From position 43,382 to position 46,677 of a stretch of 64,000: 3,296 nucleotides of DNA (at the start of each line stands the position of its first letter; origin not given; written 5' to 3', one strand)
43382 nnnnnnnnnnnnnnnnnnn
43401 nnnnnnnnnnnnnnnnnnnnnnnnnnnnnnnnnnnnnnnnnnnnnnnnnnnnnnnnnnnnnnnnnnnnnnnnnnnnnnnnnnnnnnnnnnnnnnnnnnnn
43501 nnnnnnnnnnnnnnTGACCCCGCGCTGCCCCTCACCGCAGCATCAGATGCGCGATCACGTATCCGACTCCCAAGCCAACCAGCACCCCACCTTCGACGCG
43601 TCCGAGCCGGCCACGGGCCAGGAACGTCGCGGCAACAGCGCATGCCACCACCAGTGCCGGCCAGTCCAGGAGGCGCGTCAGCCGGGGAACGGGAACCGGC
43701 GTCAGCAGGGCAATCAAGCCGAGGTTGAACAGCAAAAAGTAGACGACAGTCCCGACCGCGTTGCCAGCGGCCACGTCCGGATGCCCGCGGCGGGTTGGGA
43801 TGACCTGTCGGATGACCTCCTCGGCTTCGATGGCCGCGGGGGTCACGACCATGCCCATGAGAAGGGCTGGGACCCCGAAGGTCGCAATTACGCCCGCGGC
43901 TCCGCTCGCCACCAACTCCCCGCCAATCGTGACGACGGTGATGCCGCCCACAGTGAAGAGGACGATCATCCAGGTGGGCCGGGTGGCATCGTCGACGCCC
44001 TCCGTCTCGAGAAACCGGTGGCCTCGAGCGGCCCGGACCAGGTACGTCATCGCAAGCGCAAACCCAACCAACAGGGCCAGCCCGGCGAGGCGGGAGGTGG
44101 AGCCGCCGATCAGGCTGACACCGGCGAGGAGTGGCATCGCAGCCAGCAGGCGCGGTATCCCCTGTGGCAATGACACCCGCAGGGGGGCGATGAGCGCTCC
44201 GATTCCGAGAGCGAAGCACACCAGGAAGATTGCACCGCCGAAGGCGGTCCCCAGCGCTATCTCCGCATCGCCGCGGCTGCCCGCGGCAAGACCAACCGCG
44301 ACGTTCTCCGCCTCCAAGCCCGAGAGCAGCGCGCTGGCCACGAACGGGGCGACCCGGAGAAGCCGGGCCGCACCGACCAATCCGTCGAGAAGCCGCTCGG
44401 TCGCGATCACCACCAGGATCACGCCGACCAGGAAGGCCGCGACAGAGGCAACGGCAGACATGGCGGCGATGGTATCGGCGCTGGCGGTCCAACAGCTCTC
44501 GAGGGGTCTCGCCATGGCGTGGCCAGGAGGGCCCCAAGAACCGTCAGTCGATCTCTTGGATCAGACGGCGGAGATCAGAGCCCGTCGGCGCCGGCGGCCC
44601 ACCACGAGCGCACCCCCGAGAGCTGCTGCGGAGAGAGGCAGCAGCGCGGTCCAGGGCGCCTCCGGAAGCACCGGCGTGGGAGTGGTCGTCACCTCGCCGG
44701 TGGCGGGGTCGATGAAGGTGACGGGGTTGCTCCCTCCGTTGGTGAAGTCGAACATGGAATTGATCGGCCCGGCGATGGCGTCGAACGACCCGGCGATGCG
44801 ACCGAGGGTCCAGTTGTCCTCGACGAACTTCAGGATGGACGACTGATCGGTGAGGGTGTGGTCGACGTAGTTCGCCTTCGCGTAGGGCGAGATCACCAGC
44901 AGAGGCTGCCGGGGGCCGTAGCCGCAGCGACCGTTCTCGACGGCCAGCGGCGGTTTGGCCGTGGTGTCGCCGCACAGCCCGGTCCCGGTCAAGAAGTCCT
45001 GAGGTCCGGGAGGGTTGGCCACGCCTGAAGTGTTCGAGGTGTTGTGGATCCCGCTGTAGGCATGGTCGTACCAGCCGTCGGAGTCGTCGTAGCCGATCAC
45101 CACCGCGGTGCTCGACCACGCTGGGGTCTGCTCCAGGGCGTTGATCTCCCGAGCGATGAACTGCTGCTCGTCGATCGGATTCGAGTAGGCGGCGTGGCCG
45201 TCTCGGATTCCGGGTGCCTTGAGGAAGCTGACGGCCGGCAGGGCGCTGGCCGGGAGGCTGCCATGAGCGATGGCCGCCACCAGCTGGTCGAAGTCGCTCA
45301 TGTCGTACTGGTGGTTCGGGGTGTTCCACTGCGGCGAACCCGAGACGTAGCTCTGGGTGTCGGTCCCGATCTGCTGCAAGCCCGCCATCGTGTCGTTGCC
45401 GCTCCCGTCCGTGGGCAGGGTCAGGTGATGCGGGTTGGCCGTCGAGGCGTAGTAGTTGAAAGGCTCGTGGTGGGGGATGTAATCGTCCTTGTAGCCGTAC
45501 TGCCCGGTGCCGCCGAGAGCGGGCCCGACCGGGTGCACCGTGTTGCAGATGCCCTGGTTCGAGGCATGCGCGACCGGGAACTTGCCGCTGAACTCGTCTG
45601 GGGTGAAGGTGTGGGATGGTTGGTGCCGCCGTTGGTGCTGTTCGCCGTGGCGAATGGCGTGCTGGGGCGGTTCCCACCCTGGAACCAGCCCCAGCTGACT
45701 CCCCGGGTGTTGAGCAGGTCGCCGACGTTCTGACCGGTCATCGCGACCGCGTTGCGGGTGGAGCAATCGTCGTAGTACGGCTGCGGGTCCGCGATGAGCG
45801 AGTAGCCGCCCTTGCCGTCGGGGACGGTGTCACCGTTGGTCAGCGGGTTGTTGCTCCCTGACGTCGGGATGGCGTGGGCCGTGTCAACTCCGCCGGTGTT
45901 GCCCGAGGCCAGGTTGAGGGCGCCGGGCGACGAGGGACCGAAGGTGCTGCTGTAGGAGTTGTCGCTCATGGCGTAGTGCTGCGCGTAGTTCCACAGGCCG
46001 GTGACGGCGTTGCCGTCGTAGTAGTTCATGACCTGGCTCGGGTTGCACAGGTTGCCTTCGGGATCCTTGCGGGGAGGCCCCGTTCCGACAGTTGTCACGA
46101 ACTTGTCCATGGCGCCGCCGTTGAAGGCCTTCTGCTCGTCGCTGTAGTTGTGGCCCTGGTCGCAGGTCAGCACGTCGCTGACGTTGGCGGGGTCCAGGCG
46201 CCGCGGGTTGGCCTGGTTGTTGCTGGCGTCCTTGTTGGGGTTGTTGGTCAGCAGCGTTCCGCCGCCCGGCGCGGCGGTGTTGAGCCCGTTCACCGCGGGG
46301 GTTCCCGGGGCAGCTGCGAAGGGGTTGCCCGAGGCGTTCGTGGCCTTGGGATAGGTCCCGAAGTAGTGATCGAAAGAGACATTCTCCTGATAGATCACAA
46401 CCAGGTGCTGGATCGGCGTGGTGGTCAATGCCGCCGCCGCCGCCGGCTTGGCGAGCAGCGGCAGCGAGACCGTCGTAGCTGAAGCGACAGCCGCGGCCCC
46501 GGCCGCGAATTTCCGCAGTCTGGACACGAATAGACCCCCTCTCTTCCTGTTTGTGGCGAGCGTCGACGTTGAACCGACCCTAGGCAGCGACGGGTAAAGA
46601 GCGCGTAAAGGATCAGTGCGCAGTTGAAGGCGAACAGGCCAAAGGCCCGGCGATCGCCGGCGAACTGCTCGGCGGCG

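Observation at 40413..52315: Phosphate-scavenging island: five paralogous PF04185 phosphoesterases (PLC / AcpA-like) in 12 kb, several fused to beta-propellers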

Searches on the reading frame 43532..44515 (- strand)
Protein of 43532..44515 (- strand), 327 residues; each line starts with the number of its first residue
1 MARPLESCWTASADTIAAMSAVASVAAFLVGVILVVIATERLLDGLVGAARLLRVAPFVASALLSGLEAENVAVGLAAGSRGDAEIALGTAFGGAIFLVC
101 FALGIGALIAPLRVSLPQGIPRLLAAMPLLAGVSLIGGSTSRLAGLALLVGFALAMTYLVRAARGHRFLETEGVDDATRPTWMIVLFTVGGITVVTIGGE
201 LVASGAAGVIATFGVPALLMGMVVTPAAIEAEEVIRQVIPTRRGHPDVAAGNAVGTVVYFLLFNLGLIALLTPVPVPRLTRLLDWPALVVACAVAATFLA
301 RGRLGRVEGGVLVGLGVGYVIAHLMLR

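Call 7: search_protein_families(library=pfam, proteins=[window:43532-44515:-], max_evalue=0.001)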
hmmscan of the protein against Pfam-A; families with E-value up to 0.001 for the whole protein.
window:43532-44515:- (327 aa): 1 family
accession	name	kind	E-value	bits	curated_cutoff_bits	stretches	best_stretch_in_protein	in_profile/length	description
PF01699.29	Na_Ca_ex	-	8.1e-25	88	24.9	2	184-322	3-148/151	Sodium/calcium exchanger protein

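Call 9: search_protein_families(library=ncbifam, proteins=[window:43532-44515:-], max_evalue=0.1)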
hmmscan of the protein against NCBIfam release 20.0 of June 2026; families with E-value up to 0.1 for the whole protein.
window:43532-44515:- (327 aa): 2 families
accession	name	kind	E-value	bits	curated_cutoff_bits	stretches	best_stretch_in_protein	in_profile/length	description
TIGR00367.1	TIGR00367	hypoth_equivalog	6.8e-27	94.4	179.65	1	25-315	5-308/312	calcium/sodium antiporter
NF008005.0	PRK10734.1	equivalog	8.8e-21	74.4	432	2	184-322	5-142/325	calcium/sodium antiporter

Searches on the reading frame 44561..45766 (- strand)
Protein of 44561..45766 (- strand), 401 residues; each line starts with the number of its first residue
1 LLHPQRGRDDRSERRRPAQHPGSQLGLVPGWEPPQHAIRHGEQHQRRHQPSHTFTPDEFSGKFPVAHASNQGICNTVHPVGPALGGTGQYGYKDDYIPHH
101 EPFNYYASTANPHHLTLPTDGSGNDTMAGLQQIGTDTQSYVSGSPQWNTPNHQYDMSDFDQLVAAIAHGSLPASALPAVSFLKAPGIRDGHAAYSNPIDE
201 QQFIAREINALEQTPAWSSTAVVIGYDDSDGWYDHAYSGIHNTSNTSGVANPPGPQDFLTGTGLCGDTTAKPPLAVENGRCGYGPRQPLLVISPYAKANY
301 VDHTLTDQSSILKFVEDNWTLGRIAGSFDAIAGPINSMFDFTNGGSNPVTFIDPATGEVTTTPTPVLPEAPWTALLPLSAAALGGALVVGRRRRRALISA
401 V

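Call 3: search_protein_families(library=pfam, proteins=[window:44561-45766:-], max_evalue=0.01)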
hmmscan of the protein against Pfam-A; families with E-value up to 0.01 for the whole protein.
window:44561-45766:- (401 aa): 1 family
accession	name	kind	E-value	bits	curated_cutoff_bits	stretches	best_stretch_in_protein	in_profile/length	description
PF04185.19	Phosphoesterase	-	4.8e-35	121.8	23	1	133-321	197-355/356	Phosphoesterase family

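Call 9: search_protein_families(library=ncbifam, proteins=[window:44561-45766:-], max_evalue=0.1)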
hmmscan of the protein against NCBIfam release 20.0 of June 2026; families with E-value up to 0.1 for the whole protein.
window:44561-45766:- (401 aa): 4 families
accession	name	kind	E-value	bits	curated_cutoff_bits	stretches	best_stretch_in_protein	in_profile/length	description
TIGR03396.1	PC_PLC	equivalog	3.3e-24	85.3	580.25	1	144-358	257-464/688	phosphocholine-specific phospholipase C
TIGR03397.1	acid_phos_Burk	subfamily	3.7e-24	85.7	362.75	2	95-236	300-404/483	acid phosphatase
TIGR02276.1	beta_rpt_yvtn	repeat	0.025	14.5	27.85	1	342-372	9-37/42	beta-propeller repeat protein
TIGR03901.2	MYXO-CTERM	domain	0.082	13.3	20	0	377-395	15-34/34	MYXO-CTERM sorting domain-containing protein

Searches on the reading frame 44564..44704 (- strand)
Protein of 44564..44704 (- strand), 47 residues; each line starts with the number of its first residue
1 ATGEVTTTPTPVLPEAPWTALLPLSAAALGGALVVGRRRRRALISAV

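Call 52: search_protein_families(library=ncbifam, proteins=[window:44564-44704:-], max_evalue=10)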
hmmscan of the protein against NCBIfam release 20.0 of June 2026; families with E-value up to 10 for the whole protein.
seq(47 aa): 2 families
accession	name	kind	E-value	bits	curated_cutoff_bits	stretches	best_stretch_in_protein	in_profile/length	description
TIGR01167.1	LPXTG_anchor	domain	0.017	15.8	15.9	1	17-41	11-33/34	LPXTG cell wall anchor domain-containing protein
NF033507.3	Loki-CTERM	subfamily_domain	0.08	13.3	19.9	1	17-41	5-27/27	Loki-CTERM sorting domain-containing protein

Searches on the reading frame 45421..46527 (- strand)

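Call 3: search_protein_families(library=pfam, proteins=[window:45421-46527:-], max_evalue=0.01)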
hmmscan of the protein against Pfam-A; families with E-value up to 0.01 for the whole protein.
window:45421-46527:- (368 aa): 1 family
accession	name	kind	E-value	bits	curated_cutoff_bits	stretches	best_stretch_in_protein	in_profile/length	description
PF04185.19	Phosphoesterase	-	4.3e-38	131.8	23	1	39-291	1-190/356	Phosphoesterase family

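Call 9: search_protein_families(library=ncbifam, proteins=[window:45421-46527:-], max_evalue=0.1)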
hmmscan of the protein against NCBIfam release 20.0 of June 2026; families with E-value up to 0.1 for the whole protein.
window:45421-46527:- (368 aa): 2 families
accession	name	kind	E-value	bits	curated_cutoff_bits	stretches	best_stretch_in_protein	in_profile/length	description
TIGR03396.1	PC_PLC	equivalog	3.2e-17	62.2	580.25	1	8-285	7-232/688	phosphocholine-specific phospholipase C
TIGR03397.1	acid_phos_Burk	subfamily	1e-14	54.6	362.75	2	39-199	1-159/483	acid phosphatase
